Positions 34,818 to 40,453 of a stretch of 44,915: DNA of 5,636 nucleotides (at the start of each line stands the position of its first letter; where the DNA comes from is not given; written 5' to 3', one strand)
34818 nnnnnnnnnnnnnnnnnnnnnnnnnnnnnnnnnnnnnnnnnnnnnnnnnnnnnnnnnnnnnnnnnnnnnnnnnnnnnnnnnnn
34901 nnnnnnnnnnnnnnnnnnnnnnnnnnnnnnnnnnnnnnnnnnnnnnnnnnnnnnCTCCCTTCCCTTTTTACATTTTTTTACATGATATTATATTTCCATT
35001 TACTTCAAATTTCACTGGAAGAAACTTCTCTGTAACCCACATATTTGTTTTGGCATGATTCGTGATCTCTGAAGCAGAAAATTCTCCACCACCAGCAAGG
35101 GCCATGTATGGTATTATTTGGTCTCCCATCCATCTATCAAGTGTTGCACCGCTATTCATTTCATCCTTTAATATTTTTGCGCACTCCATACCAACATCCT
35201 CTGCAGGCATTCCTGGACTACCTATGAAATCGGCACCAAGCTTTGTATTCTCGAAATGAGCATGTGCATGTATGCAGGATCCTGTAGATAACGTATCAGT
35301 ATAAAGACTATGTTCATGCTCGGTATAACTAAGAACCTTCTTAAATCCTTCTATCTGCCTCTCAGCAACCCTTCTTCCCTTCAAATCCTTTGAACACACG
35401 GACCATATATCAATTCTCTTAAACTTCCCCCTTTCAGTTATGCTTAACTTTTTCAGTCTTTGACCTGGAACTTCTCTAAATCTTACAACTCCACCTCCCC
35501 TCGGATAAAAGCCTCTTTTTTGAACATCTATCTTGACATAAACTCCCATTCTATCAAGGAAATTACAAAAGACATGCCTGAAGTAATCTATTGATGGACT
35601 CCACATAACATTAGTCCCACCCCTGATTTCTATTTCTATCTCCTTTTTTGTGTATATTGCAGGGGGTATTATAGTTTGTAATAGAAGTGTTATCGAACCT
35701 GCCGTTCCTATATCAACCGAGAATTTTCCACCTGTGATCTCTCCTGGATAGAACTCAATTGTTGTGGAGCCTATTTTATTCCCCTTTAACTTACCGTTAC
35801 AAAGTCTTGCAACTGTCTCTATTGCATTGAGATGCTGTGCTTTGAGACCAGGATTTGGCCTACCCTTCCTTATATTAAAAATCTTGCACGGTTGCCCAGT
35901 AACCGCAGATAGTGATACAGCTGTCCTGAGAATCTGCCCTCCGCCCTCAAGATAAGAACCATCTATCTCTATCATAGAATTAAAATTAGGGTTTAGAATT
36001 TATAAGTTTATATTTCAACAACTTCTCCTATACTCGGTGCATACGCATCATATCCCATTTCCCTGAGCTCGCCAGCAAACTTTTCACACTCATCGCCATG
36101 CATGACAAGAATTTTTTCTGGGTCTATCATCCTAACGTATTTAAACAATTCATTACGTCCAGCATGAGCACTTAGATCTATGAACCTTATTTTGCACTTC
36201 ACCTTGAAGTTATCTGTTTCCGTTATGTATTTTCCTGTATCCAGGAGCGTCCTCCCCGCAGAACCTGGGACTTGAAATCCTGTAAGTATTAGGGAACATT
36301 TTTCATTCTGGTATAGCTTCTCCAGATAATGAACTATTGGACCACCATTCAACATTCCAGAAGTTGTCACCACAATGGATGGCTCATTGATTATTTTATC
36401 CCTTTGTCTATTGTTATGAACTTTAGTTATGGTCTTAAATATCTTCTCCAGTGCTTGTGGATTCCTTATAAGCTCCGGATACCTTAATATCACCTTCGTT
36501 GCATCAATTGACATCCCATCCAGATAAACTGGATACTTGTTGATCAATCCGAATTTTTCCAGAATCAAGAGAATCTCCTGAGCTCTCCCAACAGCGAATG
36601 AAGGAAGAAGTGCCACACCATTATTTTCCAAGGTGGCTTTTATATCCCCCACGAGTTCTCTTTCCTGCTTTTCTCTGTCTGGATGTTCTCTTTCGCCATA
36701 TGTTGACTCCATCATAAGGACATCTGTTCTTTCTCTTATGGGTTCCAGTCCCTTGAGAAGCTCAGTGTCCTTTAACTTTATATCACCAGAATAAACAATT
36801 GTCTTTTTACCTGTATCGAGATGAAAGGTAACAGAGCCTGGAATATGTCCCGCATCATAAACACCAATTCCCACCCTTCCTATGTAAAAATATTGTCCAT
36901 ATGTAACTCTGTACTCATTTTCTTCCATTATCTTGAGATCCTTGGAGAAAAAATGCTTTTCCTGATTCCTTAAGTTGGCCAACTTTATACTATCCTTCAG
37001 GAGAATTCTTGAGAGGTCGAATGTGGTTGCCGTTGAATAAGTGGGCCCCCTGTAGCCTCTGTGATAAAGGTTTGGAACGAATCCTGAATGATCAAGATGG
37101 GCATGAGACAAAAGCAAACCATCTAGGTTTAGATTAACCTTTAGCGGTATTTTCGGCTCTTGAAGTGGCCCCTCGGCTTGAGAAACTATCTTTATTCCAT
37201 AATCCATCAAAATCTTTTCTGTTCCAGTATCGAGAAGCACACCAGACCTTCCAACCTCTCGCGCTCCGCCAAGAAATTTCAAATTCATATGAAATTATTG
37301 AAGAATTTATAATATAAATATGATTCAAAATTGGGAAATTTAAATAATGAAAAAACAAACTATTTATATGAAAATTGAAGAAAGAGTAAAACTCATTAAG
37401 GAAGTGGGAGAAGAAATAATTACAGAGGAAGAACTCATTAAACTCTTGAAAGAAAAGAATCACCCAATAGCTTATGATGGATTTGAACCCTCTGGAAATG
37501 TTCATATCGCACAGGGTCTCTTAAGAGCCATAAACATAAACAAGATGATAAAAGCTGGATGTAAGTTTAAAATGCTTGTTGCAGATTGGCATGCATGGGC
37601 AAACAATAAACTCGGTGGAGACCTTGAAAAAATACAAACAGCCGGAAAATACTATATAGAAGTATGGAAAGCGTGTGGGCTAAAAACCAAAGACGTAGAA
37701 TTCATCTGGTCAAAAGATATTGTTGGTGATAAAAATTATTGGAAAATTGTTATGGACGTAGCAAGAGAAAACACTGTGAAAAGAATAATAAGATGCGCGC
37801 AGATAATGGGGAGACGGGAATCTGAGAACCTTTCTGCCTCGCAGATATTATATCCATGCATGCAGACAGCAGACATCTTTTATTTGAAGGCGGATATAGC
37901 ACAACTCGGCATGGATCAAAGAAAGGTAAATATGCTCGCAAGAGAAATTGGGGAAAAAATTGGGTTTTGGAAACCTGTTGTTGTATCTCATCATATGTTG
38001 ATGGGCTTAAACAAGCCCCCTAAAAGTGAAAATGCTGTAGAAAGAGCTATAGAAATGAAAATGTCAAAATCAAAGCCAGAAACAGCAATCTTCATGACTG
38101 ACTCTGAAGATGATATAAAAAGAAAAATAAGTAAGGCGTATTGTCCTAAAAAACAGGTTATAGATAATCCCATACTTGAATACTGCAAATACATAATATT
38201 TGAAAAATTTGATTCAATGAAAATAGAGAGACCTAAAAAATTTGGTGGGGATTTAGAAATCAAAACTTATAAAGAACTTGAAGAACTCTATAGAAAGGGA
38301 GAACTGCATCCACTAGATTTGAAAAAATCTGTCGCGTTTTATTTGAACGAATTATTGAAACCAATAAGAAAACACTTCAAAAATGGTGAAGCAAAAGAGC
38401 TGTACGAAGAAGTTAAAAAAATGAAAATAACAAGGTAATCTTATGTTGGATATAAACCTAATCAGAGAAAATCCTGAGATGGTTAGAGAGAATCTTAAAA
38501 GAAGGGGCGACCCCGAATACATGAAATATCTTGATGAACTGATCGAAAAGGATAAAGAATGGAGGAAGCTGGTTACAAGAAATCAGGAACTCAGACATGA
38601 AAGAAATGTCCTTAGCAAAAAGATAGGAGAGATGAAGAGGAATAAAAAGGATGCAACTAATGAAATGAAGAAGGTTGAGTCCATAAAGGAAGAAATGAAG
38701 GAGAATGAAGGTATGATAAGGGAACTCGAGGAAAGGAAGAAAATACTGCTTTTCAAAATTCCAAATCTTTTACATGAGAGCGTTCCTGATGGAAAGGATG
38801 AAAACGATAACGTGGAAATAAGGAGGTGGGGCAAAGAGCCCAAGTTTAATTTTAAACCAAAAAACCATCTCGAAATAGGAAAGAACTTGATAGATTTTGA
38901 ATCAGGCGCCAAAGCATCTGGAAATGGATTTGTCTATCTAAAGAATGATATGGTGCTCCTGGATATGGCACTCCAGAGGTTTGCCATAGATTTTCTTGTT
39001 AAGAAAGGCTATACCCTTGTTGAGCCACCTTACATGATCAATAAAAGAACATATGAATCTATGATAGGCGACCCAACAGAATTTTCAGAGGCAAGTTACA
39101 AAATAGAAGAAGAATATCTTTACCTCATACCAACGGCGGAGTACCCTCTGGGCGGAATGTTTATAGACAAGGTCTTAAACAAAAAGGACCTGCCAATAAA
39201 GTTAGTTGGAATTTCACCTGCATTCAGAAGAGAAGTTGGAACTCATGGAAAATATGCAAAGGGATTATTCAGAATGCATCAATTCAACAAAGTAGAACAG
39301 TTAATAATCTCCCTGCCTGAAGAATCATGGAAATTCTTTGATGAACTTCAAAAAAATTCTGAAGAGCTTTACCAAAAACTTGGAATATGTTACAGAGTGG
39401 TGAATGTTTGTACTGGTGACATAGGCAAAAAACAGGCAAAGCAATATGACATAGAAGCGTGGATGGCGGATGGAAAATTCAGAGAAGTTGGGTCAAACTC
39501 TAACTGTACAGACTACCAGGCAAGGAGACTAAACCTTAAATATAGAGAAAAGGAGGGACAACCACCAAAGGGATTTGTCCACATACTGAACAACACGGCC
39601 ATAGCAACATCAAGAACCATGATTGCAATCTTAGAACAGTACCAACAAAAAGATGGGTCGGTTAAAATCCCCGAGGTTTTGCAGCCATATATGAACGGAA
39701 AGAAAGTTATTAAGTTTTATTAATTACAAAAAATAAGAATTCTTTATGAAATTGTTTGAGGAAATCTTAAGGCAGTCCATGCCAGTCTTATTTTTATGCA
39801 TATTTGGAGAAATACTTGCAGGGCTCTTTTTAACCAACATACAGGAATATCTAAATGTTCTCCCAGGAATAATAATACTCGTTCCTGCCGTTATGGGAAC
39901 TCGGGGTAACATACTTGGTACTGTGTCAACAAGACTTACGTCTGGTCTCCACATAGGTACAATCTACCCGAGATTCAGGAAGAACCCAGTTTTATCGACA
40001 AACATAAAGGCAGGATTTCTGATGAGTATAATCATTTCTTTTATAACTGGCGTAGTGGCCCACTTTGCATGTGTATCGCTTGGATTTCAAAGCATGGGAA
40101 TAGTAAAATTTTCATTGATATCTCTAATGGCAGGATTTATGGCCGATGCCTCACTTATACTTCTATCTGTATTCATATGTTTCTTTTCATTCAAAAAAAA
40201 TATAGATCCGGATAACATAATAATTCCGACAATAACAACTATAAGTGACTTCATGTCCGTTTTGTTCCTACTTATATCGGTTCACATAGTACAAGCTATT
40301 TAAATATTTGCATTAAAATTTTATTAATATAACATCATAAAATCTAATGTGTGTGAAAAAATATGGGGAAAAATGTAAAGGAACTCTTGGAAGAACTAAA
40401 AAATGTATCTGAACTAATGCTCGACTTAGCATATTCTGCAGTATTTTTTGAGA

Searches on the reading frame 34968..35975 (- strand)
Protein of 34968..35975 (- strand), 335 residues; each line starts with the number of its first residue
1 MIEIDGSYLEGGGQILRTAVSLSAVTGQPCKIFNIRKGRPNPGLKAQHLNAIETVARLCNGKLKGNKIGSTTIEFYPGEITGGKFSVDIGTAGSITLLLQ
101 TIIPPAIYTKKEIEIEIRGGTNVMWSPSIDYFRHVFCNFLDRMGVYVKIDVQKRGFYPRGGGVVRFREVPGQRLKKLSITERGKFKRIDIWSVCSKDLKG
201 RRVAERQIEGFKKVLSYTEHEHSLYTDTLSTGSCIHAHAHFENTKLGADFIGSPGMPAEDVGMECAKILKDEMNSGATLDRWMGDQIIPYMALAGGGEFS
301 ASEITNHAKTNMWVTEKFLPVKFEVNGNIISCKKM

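Call 15: search_protein_families(library=pfam, proteins=[window:34968-35975:-])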
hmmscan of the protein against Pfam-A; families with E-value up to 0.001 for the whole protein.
window:34968-35975:- (335 aa): 2 families
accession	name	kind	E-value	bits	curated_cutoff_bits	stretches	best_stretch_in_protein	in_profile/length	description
PF01137.26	RTC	-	4.7e-87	291.3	27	1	8-325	1-221/221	RNA 3'-terminal phosphate cyclase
PF05189.18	RTC_insert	-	5.8e-13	49.6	23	1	180-273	1-101/102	RNA 3'-terminal phosphate cyclase (RTC), insert domain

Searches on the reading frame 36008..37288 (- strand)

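Call 15: search_protein_families(library=pfam, proteins=[window:36008-37288:-])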
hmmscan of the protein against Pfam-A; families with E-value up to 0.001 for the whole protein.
window:36008-37288:- (426 aa): 5 families
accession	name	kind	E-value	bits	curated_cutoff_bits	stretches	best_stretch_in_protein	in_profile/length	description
PF10996.14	Beta-Casp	-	2.9e-23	83.1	27.7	1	236-348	1-120/120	Beta-Casp domain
PF07521.17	RMMBL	-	7.2e-15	55.2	21.6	1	362-418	3-63/63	Zn-dependent metallo-hydrolase RNA specificity domain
PF16661.11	Lactamase_B_6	-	5.6e-10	39.3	27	1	19-185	2-177/193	Metallo-beta-lactamase superfamily domain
PF12706.13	Lactamase_B_2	-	1.4e-06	28.5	27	1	25-202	2-171/200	Beta-lactamase superfamily domain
PF00753.33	Lactamase_B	-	6.8e-05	23.3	22.7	1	17-177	18-157/196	Metallo-beta-lactamase superfamily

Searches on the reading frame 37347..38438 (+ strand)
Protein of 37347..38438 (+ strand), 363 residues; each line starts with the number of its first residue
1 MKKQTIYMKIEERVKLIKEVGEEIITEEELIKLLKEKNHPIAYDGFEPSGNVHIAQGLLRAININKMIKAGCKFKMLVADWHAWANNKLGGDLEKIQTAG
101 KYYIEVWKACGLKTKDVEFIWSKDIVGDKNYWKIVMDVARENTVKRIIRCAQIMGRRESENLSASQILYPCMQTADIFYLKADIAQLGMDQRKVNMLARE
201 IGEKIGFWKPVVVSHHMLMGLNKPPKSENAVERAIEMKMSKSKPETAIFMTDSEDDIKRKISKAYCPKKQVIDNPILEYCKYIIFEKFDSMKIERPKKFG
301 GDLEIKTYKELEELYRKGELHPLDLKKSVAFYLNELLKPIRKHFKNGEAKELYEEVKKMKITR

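Call 15: search_protein_families(library=pfam, proteins=[window:37347-38438:+])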
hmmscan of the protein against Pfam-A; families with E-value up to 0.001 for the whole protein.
window:37347-38438:+ (363 aa): 1 family
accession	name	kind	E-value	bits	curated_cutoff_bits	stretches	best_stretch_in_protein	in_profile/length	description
PF00579.31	tRNA-synt_1b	-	1.6e-55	189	21.1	1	37-337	3-291/292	tRNA synthetases class I (W and Y)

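Call 23: find_homologous_proteins(query=window:37347-38438:+, max_evalue=1e-30)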
Query window:37347-38438:+ (363 aa): 7987 proteins with E <= 1e-30 among 8000 candidates; the best 120 are listed.
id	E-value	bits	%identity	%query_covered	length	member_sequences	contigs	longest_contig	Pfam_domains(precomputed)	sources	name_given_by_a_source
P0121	2.8e-222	755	94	98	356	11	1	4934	PF00579.32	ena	-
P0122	1.2e-205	700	87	98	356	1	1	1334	PF00579.32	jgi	-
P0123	7.3e-189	645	78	98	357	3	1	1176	PF00579.32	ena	-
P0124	1.3e-184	631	76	98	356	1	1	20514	PF00579.32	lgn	-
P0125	4.8e-184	629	75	98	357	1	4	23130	PF00579.32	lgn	-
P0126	4.8e-184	629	77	96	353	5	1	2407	PF00579.32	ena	-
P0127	5.6e-184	629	76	98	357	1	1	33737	PF00579.32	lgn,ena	-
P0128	7.7e-184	629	76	98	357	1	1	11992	PF00579.32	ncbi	-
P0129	9.3e-184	628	76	98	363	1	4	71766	PF00579.32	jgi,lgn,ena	-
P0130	2.5e-183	627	75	94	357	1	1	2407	PF00579.32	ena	-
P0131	1.8e-181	621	73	98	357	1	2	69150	PF00579.32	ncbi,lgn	-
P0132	2.3e-181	621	75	98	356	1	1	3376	PF00579.32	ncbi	-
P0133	2.4e-174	598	72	98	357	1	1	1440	PF00579.32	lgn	-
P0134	2.6e-174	597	71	97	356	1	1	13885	PF00579.32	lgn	-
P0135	3.2e-174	597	72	98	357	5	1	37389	PF00579.32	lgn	-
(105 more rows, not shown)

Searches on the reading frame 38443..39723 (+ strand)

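Call 36: search_protein_families(library=pfam, proteins=[window:38443-39723:+], max_evalue=0.01)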
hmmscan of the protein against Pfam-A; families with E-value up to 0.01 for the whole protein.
window:38443-39723:+ (426 aa): 2 families
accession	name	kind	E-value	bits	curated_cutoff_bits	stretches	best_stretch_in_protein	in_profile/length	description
PF00587.30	tRNA-synt_2b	-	2.2e-40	139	29.3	1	222-400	4-179/179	tRNA synthetase class II core domain (G, H, P, S and T)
PF02403.27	Seryl_tRNA_N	-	5.5e-28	97.8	28.2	1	1-109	1-107/108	Seryl-tRNA synthetase N-terminal domain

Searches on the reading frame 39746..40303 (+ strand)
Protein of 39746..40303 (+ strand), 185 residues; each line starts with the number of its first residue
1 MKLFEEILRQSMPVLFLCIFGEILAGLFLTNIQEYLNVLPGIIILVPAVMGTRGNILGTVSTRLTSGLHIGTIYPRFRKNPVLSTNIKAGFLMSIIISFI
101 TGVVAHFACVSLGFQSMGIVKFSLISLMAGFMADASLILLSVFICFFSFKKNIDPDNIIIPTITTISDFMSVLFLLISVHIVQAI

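Call 36: search_protein_families(library=pfam, proteins=[window:39746-40303:+], max_evalue=0.01)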
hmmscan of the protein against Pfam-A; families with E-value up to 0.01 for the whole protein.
window:39746-40303:+ (185 aa): 1 family
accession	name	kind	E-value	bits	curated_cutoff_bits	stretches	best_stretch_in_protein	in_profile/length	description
PF01769.21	MgtE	-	8.5e-21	74.9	27.6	1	46-177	1-124/125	Divalent cation transporter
